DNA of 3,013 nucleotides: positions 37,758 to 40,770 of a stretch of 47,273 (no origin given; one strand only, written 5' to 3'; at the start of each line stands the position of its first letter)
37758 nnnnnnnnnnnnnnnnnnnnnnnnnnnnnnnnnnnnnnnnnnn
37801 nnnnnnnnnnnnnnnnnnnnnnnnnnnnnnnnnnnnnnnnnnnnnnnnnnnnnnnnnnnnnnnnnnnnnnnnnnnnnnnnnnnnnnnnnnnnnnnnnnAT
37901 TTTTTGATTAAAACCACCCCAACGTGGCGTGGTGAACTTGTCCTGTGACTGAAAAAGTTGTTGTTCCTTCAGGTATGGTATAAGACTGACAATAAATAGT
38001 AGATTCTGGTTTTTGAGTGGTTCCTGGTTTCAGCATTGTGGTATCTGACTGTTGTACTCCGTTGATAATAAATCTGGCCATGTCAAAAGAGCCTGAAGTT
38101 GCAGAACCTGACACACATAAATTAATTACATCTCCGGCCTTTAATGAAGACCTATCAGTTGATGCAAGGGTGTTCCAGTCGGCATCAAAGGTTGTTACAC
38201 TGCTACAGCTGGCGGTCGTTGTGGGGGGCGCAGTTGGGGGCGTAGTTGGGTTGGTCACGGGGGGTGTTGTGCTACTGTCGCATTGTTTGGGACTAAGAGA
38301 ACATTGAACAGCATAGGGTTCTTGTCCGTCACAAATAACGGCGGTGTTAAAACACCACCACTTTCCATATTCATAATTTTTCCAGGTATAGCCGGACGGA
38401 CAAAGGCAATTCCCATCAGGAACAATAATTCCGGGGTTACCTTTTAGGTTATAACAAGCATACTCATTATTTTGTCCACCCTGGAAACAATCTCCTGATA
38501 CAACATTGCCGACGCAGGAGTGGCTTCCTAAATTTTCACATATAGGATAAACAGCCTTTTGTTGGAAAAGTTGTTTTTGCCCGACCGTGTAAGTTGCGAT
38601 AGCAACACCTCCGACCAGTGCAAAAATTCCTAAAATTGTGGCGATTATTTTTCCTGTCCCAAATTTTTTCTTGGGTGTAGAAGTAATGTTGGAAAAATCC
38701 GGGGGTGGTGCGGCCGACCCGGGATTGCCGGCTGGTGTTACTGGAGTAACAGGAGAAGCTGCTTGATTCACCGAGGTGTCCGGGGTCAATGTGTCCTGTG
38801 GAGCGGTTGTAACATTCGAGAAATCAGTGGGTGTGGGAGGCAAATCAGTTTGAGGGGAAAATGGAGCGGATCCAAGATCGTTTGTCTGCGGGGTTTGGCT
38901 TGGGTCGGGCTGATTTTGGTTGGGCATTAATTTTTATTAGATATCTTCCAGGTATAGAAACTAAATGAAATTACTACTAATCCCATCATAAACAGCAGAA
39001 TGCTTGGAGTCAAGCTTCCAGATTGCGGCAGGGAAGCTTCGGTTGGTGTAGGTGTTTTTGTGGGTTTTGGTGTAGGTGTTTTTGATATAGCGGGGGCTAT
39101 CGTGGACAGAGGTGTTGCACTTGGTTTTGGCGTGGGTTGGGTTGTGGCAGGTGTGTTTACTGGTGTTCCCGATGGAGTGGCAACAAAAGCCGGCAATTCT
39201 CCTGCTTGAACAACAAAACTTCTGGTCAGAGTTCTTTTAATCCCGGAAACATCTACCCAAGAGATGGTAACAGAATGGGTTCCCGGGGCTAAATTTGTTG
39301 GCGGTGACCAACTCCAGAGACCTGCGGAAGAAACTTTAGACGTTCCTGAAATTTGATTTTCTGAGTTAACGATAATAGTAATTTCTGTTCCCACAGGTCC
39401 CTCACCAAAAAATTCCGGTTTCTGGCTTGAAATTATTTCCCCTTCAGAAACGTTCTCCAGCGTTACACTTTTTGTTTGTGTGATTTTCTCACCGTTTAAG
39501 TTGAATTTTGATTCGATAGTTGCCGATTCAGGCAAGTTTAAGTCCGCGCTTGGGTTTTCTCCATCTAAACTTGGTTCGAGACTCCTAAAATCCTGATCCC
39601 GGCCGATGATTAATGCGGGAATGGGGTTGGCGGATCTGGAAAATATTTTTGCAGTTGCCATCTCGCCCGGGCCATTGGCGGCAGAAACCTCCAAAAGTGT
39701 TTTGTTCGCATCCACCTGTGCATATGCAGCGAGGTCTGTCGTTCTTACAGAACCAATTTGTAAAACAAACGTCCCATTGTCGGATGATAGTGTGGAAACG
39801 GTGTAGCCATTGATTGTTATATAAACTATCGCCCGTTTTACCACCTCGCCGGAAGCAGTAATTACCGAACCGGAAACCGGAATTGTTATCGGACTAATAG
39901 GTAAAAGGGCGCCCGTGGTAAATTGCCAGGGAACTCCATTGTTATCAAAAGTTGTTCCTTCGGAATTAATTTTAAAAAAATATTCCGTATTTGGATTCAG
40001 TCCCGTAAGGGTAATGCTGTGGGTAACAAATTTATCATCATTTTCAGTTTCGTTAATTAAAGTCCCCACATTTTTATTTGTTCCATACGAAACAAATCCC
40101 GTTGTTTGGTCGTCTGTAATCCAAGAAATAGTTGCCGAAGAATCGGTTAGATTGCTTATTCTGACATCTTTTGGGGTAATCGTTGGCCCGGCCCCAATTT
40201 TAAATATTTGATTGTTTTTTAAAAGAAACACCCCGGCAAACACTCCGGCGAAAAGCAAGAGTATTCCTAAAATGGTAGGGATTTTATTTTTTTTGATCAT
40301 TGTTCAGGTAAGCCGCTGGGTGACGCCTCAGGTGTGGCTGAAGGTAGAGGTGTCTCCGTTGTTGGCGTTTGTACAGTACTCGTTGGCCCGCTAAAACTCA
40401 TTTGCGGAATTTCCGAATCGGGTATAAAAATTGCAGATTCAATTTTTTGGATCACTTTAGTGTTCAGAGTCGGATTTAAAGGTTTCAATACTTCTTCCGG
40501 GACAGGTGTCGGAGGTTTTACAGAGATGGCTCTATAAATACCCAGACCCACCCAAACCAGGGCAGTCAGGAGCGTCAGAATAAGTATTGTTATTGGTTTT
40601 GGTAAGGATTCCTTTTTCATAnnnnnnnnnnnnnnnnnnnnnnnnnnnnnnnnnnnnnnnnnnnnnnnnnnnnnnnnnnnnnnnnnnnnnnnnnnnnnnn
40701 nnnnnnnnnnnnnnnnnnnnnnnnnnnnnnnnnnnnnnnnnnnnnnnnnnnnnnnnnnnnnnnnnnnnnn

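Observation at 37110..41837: PilN/PilO-like pair heads a seven-gene operon of surface proteins, with no pilM, ATPase, platform or pilin: candidate undescribed surface-assembly system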

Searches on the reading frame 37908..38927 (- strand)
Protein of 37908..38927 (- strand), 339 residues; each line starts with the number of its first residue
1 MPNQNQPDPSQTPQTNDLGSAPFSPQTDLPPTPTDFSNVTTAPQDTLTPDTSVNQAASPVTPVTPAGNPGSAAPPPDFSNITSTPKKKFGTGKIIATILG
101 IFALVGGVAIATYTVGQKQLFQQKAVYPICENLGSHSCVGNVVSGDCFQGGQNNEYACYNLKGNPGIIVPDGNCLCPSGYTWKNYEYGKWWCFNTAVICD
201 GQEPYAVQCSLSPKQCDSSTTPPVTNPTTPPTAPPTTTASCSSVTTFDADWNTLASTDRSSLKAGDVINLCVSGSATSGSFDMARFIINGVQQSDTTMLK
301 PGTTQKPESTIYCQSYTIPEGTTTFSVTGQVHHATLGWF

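Call 5: search_protein_families(library=pfam, max_evalue=1, proteins=[window:37908-38927:-])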
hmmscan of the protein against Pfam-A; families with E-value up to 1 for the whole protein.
window:37908-38927:- (339 aa): 0 families

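Call 6: search_protein_families(library=ncbifam, max_evalue=1, proteins=[window:37908-38927:-])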
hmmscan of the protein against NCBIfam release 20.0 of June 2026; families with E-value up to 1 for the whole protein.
window:37908-38927:- (339 aa): 0 families

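Call 55: search_solved_structures(query=A6, max_evalue=10, show_alignments=0)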
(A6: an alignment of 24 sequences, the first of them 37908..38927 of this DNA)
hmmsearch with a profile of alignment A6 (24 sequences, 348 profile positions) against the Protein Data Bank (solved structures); distinct sequences matched with E-value up to 10: 3.
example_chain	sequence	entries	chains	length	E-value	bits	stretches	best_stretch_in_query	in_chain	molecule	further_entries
8zvk_A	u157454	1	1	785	0.12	15.3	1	181-250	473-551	AaBgIC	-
2jwa_A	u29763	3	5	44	0.42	13.6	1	81-109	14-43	Receptor tyrosine-protein kinase erbB-2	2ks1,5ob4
2n2a_A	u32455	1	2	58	0.72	12.8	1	81-110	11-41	Receptor tyrosine-protein kinase erbB-2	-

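Call 67: search_protein_families(library=pfam, alignment_id=A6, max_evalue=0.01)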
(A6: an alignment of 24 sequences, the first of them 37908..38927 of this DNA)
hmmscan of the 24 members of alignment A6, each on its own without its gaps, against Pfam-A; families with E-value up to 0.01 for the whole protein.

A. member 1, window:37908-38927:- (339 aa): 0 families

B. families by the number of members that match (of 24 scanned): 1 family
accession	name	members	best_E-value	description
PF05808.16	Podoplanin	1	0.00011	Podoplanin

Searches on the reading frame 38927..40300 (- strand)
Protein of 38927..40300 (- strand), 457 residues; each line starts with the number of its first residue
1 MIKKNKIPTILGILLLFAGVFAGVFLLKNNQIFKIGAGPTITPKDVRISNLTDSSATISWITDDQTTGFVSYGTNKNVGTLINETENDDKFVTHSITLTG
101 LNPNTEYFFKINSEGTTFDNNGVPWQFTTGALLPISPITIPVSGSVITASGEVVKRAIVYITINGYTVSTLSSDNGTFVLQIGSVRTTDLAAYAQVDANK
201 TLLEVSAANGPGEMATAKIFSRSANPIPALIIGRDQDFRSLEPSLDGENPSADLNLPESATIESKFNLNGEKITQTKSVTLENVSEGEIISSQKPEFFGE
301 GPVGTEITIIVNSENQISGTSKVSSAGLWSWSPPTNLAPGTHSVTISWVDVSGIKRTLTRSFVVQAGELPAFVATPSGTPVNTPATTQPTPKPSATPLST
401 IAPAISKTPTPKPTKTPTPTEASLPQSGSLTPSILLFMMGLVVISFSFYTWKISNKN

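Call 5: search_protein_families(library=pfam, max_evalue=1, proteins=[window:38927-40300:-])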
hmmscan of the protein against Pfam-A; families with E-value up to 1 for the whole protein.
window:38927-40300:- (457 aa): 5 families
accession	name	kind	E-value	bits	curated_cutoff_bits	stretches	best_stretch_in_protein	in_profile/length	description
PF16656.11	Pur_ac_phosph_N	-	4.4e-10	40.4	30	1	45-116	3-83/93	Purple acid Phosphatase, N-terminal domain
PF19077.6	Big_13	-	2.7e-07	31.4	27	1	287-362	21-98/102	Bacterial Ig-like domain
PF00041.27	fn3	-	2e-06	28.3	25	1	43-113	3-68/84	Fibronectin type III domain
PF13620.12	CarboxypepD_reg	-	0.00046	20.9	32.3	1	142-181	2-43/82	Carboxypeptidase regulatory-like domain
PF16655.11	PhoD_N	-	0.14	13.2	30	1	84-116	49-81/90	PhoD-like phosphatase, N-terminal domain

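Call 6: search_protein_families(library=ncbifam, max_evalue=1, proteins=[window:38927-40300:-])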
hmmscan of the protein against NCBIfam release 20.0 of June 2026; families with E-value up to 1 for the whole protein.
window:38927-40300:- (457 aa): 4 families
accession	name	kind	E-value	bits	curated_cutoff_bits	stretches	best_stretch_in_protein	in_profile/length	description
NF033510.3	Ca_tandemer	repeat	3.9e-08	33.5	50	1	278-353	12-93/96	Ca2+-stabilized repeat-containing adhesin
NF040520.1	Ig_like_BLP2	equivalog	3.2e-05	22.3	750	1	281-363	526-606/730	Ig-like repeat protein Blp2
NF053819.1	EF0750_LPXTG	subfamily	0.0035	17.8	47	1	392-455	50-103/105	EF2685/EF0750 family sortase-dependent surface protein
TIGR01167.1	LPXTG_anchor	domain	0.031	15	15.9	0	423-452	1-30/34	LPXTG cell wall anchor domain-containing protein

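Call 54: search_solved_structures(query=A5, max_evalue=1, show_alignments=0)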
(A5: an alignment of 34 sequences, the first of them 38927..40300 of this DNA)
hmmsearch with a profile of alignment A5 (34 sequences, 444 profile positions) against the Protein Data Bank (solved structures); distinct sequences matched with E-value up to 1: 50.
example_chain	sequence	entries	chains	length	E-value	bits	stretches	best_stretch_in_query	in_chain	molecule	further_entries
2yn3_A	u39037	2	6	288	2.8e-06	29.6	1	288-356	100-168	PUTATIVE INNER MEMBRANE PROTEIN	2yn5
3teu_A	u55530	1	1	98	3.1e-05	26.1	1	42-110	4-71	Fibcon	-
1fnf_A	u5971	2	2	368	5.6e-05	25.3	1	42-111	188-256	FIBRONECTIN | Isoform 1 of Fibronectin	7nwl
9ot8_A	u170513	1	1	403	8.6e-05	24.7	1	42-111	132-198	FN3con-9 - FN3con-41 fusion,Galectin-3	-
4lxo_A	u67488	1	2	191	0.00012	24.3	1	42-111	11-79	Fibronectin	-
5e53_A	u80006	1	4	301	0.00013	24.2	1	37-111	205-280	Contactin-1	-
9p6s_C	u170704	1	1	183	0.00017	23.7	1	42-111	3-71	Fibronectin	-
5j7k_A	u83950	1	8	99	0.00021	23.5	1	43-121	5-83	FN3con-a-lys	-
5mya_A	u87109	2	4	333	0.00026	23.1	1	42-114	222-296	Angiopoietin-1 receptor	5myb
7e72_E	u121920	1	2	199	0.00041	22.5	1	42-114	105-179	Angiopoietin-1 receptor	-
5utk_A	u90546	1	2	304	0.0007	21.7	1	42-114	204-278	Angiopoietin-1 receptor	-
3tes_A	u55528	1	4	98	0.004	19.2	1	42-130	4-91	Tencon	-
3t1w_A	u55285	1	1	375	0.0065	18.5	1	42-111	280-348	four-domain fibronectin fragment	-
3b83_A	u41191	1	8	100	0.0065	18.5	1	43-130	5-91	TEN-D3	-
4m6a_A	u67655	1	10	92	0.0071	18.4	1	42-112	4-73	Tencon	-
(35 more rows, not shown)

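Call 58: find_homologous_proteins(query=window:38927-40300:-)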
Query window:38927-40300:- (457 aa): 491 proteins with E <= 0.001 among 8000 candidates; the best 120 are listed.
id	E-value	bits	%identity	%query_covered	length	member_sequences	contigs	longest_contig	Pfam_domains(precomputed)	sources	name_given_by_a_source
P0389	4.6e-278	940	96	100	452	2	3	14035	PF00041.28,PF19077.7,PF16656.12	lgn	-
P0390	2.6e-229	779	76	100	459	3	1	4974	PF00041.28,PF19077.7,PF16656.12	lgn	-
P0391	2.1e-221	753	76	100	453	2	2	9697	PF00041.28,PF19077.7,PF16656.12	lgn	-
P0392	7.4e-199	679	68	99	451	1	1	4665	PF00041.28,PF19077.7,PF16656.12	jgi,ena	-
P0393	2.2e-198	678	67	100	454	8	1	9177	PF19077.7,PF16656.12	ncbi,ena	-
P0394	2.2e-193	661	67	99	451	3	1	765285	PF00041.28,PF19077.7,PF16656.12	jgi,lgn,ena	-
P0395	2.2e-191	654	66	99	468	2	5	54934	PF00041.28,PF19077.7,PF16656.12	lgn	-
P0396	2.7e-190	651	66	100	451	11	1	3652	PF00041.28,PF19077.7,PF16656.12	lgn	-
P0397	1.2e-189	649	64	99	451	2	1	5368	PF19077.7,PF16656.12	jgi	-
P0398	6.4e-189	646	63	100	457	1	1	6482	PF19077.7,PF16656.12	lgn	-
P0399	2.5e-188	644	65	100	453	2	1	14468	PF00041.28,PF19077.7,PF16656.12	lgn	-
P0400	6.2e-188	643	66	100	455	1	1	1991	PF00041.28,PF19077.7,PF16656.12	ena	-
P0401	2.7e-187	641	62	100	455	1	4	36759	PF00041.28,PF19077.7,PF16656.12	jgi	jgi:hypothetical protein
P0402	5.5e-187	640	65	99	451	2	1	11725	PF19077.7,PF16656.12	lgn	-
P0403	5.8e-187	640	65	100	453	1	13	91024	PF13620.13,PF19077.7,PF16656.12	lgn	-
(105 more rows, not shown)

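Call 72: predict_structure(alignment_id=A7)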
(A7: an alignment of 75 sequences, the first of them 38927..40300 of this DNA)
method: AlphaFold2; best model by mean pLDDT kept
length: 457 residues; sequences in the alignment: 75
mean_pLDDT: 78.1   pTM: 0.49
mean pLDDT of the five models: 78.1, 77.4, 75.6, 75.4, 73.7
residues with pLDDT >= 90: 199; 70-90: 135; 50-70: 25; < 50: 98
segments of 3 or more residues with pLDDT < 50: 30-37, 247-257, 259-276, 371-388, 390-430
pLDDT, mean of each block of 10 residues (from residue 1): 62 87 73 53 92 95 92 92 91 95 97 88 92 86 92 93 94 91 90 90 94 91 90 92 59 44 40 53 86 91 92 91 92 93 91 82 75 42 42 39 40 43 43 76 88 78
secondary structure, 60 per line:
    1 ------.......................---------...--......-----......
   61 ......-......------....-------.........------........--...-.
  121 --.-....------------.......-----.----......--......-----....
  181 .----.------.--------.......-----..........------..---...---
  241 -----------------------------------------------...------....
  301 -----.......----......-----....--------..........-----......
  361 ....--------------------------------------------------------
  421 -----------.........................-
elements in order: H7-29 E44-49 E55-66 E68-73 E80-83 E91-99 E106-113 E116-118 E125-128 E141-147 E158-163 E166-171 E177-181 E202-208 E214-220 E235-237 E288-290 E297-300 E306-312 E317-322 E328-331 E340-349 E355-364 H432-456

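Call 75: fold_search(model_id=the predicted structure, library=pdb)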
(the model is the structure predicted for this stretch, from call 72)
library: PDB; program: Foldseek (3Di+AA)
matches with E <= 10: 1884; with E <= 0.001: 333
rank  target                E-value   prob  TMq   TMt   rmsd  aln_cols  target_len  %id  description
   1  5e53_B                4.8e-09  1.00  0.16  0.23  22.8       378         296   13  Crystal structure of chicken CNTN1 FN1-FN3 domains (released 2016-08-31)
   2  2yn3_C                5.0e-09  1.00  0.17  0.26  24.8       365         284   10  Structural insight into the giant calcium-binding adhesin SiiE: implications for the adhesion of Salmonella enterica t (released 2013-04-03)
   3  5irb_B                5.6e-09  1.00  0.16  0.21  31.5       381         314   13  Structural insight into host cell surface retention of a 1.5-MDa bacterial ice-binding adhesin (released 2017-07-19)
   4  5irb_A                6.9e-09  1.00  0.16  0.21  31.8       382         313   14  Structural insight into host cell surface retention of a 1.5-MDa bacterial ice-binding adhesin (released 2017-07-19)
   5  2yn5_A                7.3e-09  1.00  0.17  0.26  25.7       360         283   10  Structural insight into the giant calcium-binding adhesin SiiE: implications for the adhesion of Salmonella enterica t (released 2013-04-03)
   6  2yn5_B                1.1e-08  1.00  0.17  0.26  26.1       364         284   10  Structural insight into the giant calcium-binding adhesin SiiE: implications for the adhesion of Salmonella enterica t (released 2013-04-03)
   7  5e4s                  1.1e-08  1.00  0.17  0.25  21.7       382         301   15  Crystal structure of mouse CNTN4 FN1-FN3 domains (released 2016-08-31)
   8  2yn3_A                1.4e-08  1.00  0.16  0.25  24.8       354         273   11  Structural insight into the giant calcium-binding adhesin SiiE: implications for the adhesion of Salmonella enterica t (released 2013-04-03)
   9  6tpw                  2.1e-08  1.00  0.15  0.18  25.2       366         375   14  Crystal structures of FNIII domain one through four of the human leucocyte common antigen-related protein ( LAR) (released 2020-05-13)
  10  7mrk_D                3.1e-08  1.00  0.15  0.22  23.2       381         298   12  Chicken CNTN4 APP complex (released 2022-01-05)
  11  5e7l                  3.5e-08  1.00  0.16  0.23  22.7       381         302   11  Crystal structure of mouse CNTN2 FN1-FN3 domains (released 2016-08-31)
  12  4p99_A                4.1e-08  1.00  0.15  0.16  31.4       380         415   13  Ca2+-stabilized adhesin helps an Antarctic bacterium reach out and bind ice (released 2014-06-18)
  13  9oz1_A                4.8e-08  1.00  0.17  0.11  28.7       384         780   11  Cryo-EM structure of chicken ROS1 in apo-state. Cryo-EM refinement is focused on the "leg" region of chicken ROS1. (released 2026-02-25)
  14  5utk_B                7.0e-08  1.00  0.15  0.23  26.1       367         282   14  Crystal structure of the membrane proximal three fibronectin type III (FNIII) domains of Tie2 (Tie2[FNIIIa-c]) (released 2017-04-12)
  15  7y8s_A                7.8e-08  1.00  0.17  0.25  19.3       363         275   17  Crystal structure of sDscam FNIII1-3 domains, isoform beta2v6 (released 2023-05-24)
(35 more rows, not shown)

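Call 88: search_protein_families(library=ncbifam, alignment_id=A5, max_evalue=0.1)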
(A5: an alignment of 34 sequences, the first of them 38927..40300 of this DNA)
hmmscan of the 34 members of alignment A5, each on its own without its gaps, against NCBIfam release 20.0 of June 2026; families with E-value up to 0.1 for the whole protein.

A. member 1, window:38927-40300:- (457 aa): 4 families
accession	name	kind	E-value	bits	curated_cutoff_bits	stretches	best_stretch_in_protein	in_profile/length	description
NF033510.3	Ca_tandemer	repeat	3.9e-08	33.5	50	1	278-353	12-93/96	Ca2+-stabilized repeat-containing adhesin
NF040520.1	Ig_like_BLP2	equivalog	3.2e-05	22.3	750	1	281-363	526-606/730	Ig-like repeat protein Blp2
NF053819.1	EF0750_LPXTG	subfamily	0.0035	17.8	47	1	392-455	50-103/105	EF2685/EF0750 family sortase-dependent surface protein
TIGR01167.1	LPXTG_anchor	domain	0.031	15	15.9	0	423-452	1-30/34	LPXTG cell wall anchor domain-containing protein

B. families by the number of members that match (of 34 scanned): 16 families
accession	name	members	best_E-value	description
NF040520.1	Ig_like_BLP2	32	9.5e-12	Ig-like repeat protein Blp2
NF033510.3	Ca_tandemer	24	2.5e-12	Ca2+-stabilized repeat-containing adhesin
NF053819.1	EF0750_LPXTG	11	0.00031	EF2685/EF0750 family sortase-dependent surface protein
TIGR01167.1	LPXTG_anchor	4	0.0018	LPXTG cell wall anchor domain-containing protein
NF058648.1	ECF_sub_HI1622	3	0.00012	NikL family nickel/cobalt ECF transporter subunit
NF012211.1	tand_rpt_95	3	0.0033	tandem-95 repeat protein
NF011722.0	PRK15175.1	2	0.00083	Vi polysaccharide ABC transporter protein VexA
NF033186.1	internalin_K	2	0.004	class 1 internalin InlK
NF037973.1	metallo_SslE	1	0.0018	lipoprotein metalloprotease SslE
NF047940.1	WD1261_full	1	0.024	WD1261 family protein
NF058592.1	GxPGS_dom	1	0.024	PGS family Ig-like domain-containing protein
TIGR01736.1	FGAM_synth_II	1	0.036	phosphoribosylformylglycinamidine synthase subunit PurL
NF041834.1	immunity_TaeI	1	0.067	type VI secretion system immunity protein, TaeI family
TIGR04216.1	halo_surf_glyco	1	0.069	HVO_2072 family ArtA-dependent S-layer glycoprotein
NF047754.1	LRR20_Nterm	1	0.08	E-cadherin-binding leucine-rich repeat protein LRR20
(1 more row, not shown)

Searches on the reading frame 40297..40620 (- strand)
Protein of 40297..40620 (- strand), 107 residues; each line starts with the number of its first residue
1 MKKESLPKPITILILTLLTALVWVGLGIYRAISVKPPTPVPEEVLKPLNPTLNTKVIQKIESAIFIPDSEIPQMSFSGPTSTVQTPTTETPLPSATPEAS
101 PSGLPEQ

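Call 5: search_protein_families(library=pfam, max_evalue=1, proteins=[window:40297-40620:-])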
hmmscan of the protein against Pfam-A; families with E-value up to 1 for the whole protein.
window:40297-40620:- (107 aa): 0 families

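Call 6: search_protein_families(library=ncbifam, max_evalue=1, proteins=[window:40297-40620:-])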
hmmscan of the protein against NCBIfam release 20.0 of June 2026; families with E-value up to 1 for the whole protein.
window:40297-40620:- (107 aa): 0 families

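Call 86: search_solved_structures(query=A9, max_evalue=1)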
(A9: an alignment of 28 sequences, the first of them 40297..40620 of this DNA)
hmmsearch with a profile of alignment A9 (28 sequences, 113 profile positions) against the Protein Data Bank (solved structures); distinct sequences matched with E-value up to 1: 3.
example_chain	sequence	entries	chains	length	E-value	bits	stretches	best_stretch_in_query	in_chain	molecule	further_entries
7vd5_I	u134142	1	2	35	0.61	13.5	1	10-38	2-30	Photosystem II reaction center protein I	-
6jlu_I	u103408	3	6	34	0.7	13.3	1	10-38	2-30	PsbI | Photosystem II reaction center protein I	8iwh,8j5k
6j3y_I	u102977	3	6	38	0.71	13.3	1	10-39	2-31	Photosystem II reaction center protein I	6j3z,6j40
